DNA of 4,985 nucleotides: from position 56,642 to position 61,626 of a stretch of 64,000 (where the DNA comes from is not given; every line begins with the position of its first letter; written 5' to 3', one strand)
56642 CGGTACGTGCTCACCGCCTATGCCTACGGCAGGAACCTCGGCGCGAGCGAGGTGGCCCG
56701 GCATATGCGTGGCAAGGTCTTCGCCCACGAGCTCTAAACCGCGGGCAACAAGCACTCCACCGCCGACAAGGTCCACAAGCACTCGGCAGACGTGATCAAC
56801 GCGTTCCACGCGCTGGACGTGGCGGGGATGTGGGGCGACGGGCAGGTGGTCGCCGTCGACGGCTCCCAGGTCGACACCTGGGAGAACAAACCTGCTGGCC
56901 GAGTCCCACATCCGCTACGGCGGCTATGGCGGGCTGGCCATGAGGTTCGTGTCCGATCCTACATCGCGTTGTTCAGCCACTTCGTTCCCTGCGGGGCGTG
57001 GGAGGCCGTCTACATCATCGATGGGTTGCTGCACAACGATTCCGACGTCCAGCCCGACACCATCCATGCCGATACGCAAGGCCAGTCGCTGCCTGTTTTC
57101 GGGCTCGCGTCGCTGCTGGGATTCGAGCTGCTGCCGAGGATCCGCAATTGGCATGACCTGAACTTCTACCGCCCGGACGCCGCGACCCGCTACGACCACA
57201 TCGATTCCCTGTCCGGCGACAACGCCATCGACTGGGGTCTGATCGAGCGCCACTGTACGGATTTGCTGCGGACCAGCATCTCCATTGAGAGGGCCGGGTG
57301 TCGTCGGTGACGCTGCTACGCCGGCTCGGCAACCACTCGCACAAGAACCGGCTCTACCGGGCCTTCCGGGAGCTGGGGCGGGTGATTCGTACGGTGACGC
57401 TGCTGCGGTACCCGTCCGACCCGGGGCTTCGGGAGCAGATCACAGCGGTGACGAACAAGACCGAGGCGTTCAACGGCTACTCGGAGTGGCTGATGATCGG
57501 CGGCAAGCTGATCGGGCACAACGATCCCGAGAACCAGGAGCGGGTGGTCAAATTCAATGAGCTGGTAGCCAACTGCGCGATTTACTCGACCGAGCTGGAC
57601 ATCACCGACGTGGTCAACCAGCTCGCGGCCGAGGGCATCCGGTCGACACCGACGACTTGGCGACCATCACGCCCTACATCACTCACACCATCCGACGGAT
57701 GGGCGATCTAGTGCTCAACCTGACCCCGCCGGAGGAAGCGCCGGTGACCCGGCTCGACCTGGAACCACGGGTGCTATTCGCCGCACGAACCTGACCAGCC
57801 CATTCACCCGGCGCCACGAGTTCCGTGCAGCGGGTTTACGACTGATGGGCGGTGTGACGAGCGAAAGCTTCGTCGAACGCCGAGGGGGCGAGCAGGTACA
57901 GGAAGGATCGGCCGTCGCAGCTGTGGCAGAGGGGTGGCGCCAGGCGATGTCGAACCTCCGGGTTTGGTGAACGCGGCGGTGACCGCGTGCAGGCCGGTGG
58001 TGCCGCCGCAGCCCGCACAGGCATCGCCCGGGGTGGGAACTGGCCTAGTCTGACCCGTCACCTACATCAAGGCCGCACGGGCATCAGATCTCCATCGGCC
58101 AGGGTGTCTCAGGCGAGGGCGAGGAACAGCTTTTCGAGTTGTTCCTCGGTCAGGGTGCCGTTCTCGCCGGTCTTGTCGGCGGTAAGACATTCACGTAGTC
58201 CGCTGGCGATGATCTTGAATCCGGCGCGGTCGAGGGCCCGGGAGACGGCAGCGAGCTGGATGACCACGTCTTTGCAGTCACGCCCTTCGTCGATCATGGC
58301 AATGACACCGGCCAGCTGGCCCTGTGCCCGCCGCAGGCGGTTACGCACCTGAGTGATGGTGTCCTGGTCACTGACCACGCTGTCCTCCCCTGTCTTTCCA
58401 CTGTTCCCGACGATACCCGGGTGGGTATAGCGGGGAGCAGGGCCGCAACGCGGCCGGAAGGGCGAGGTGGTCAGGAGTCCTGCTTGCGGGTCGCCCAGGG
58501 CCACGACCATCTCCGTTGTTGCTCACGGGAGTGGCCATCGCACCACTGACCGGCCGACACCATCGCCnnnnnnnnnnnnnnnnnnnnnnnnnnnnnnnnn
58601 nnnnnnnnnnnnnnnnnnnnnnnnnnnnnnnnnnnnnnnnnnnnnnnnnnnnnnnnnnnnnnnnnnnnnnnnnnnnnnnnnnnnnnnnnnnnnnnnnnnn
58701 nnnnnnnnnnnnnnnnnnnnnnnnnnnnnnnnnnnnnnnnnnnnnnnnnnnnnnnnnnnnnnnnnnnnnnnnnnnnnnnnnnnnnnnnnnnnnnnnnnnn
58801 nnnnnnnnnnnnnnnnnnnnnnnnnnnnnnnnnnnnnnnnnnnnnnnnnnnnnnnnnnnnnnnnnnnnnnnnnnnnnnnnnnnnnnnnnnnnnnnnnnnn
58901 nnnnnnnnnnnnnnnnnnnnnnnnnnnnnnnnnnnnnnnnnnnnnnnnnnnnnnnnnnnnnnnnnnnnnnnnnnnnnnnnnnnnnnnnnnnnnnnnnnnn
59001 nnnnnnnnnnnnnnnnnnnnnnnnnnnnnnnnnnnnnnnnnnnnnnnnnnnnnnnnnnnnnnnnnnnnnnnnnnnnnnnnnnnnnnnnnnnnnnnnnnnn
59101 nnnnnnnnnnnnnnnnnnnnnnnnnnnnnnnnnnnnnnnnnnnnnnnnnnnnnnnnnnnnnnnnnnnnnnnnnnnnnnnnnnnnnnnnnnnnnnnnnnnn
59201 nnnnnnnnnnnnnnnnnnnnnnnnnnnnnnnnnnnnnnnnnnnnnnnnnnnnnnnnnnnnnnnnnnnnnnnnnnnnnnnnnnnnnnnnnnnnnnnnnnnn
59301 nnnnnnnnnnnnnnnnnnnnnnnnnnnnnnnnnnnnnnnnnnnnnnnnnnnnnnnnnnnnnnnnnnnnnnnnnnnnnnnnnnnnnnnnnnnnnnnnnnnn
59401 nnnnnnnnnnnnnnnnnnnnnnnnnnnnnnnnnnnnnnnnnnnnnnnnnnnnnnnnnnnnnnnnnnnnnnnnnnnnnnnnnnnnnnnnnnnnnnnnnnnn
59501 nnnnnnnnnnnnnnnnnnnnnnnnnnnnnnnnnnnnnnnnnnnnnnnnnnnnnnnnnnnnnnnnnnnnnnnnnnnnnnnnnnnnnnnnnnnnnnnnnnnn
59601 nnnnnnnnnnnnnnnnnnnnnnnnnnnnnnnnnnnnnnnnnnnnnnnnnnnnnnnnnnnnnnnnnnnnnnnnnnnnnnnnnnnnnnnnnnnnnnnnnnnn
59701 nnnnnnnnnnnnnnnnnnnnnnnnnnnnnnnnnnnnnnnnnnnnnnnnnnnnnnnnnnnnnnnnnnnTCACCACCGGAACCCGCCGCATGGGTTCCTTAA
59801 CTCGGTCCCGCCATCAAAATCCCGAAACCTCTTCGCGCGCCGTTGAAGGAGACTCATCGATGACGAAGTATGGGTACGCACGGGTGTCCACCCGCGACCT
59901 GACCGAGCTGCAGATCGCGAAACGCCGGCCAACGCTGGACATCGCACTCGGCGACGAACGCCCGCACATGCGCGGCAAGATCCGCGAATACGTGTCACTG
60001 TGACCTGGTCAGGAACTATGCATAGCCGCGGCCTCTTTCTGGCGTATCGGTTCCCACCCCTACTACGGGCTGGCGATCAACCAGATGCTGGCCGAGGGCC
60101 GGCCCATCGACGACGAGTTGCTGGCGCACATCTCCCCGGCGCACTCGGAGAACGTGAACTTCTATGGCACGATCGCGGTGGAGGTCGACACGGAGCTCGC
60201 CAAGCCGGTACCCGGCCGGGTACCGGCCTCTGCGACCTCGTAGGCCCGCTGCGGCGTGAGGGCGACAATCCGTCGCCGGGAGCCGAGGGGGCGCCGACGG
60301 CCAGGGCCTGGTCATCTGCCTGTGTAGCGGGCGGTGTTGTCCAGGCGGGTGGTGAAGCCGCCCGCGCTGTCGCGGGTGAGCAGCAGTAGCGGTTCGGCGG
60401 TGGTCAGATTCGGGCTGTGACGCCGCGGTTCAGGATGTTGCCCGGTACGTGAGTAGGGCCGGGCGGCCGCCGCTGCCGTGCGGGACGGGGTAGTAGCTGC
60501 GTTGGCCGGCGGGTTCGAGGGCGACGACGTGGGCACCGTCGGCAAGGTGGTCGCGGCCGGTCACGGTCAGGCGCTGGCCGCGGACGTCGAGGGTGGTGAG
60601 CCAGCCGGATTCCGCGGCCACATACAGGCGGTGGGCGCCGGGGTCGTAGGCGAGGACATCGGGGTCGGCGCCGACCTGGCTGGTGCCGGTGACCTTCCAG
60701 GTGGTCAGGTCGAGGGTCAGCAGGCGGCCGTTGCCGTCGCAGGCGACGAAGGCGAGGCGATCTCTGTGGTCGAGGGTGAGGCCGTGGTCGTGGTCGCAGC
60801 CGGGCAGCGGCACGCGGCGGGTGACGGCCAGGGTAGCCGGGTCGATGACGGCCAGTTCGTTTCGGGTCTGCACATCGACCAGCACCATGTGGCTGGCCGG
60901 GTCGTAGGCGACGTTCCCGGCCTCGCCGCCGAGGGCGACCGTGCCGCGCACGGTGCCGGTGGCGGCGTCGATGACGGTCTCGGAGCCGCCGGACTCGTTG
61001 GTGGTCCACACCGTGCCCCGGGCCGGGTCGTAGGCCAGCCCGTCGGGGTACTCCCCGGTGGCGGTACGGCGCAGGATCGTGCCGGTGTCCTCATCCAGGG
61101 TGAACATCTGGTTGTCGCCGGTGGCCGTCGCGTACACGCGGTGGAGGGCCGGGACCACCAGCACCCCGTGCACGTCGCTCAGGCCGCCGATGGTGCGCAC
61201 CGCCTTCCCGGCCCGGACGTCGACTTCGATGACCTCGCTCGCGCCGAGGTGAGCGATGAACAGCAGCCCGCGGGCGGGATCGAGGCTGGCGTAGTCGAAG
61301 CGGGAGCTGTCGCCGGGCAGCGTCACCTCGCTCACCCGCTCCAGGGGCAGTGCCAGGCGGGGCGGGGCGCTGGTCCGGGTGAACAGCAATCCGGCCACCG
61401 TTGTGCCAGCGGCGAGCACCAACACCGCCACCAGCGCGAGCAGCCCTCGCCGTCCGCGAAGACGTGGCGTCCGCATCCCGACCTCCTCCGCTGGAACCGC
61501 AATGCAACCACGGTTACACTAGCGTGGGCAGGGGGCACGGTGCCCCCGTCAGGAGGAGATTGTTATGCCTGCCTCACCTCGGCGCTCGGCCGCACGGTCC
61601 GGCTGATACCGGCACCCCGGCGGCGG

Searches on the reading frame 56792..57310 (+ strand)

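Call 65: search_protein_families(library=pfam, proteins=[window:56792-57310:+], max_evalue=0.001)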
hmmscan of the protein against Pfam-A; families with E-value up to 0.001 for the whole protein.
window:56792-57310:+ (172 aa): 1 family
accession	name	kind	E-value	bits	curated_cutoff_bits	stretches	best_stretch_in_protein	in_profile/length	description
PF01526.23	DDE_Tnp_Tn3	-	1.4e-46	159.5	24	1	2-167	82-248/389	Tn3 transposase DDE domain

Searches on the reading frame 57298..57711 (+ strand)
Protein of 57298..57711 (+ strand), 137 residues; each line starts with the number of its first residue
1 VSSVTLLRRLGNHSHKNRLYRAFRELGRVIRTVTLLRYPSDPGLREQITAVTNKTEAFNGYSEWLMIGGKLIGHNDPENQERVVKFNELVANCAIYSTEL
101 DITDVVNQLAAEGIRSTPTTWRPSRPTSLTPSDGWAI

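Call 65: search_protein_families(library=pfam, proteins=[window:57298-57711:+], max_evalue=0.001)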
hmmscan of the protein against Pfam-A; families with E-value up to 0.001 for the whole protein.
window:57298-57711:+ (137 aa): 1 family
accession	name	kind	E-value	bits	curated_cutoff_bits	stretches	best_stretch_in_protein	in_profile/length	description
PF01526.23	DDE_Tnp_Tn3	-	1.1e-28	100.5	24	1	2-119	252-370/389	Tn3 transposase DDE domain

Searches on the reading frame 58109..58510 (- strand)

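Call 65: search_protein_families(library=pfam, proteins=[window:58109-58510:-], max_evalue=0.001)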
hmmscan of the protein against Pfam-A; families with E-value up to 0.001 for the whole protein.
window:58109-58510:- (133 aa): 1 family
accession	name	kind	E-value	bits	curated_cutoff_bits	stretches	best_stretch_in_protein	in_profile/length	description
PF02583.22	Trns_repr_metal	-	6.7e-22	78.1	22.8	1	54-128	4-72/78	Metal-sensitive transcriptional repressor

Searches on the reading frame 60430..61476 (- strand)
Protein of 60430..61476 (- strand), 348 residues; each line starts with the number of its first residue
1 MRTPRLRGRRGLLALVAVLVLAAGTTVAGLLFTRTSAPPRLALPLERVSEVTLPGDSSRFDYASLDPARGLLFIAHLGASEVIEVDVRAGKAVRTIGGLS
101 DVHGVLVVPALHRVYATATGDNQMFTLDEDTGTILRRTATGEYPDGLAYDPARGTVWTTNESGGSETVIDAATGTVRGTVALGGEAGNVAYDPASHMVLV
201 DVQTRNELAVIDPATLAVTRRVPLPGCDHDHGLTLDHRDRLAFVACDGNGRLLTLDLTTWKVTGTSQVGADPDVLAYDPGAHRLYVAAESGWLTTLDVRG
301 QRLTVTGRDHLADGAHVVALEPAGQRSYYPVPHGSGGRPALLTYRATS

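Call 65: search_protein_families(library=pfam, proteins=[window:60430-61476:-], max_evalue=0.001)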
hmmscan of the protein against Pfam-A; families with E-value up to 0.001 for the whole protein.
window:60430-61476:- (348 aa): 2 families
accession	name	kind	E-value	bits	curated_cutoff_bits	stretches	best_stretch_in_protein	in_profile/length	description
PF21783.3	YNCE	-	0.0001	22.2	27.1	0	195-288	39-130/339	YNCE-like beta-propeller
PF25174.1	Beta-prop_THOC3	-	0.00062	19.3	305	0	97-219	44-164/272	THOC3 beta-propeller domain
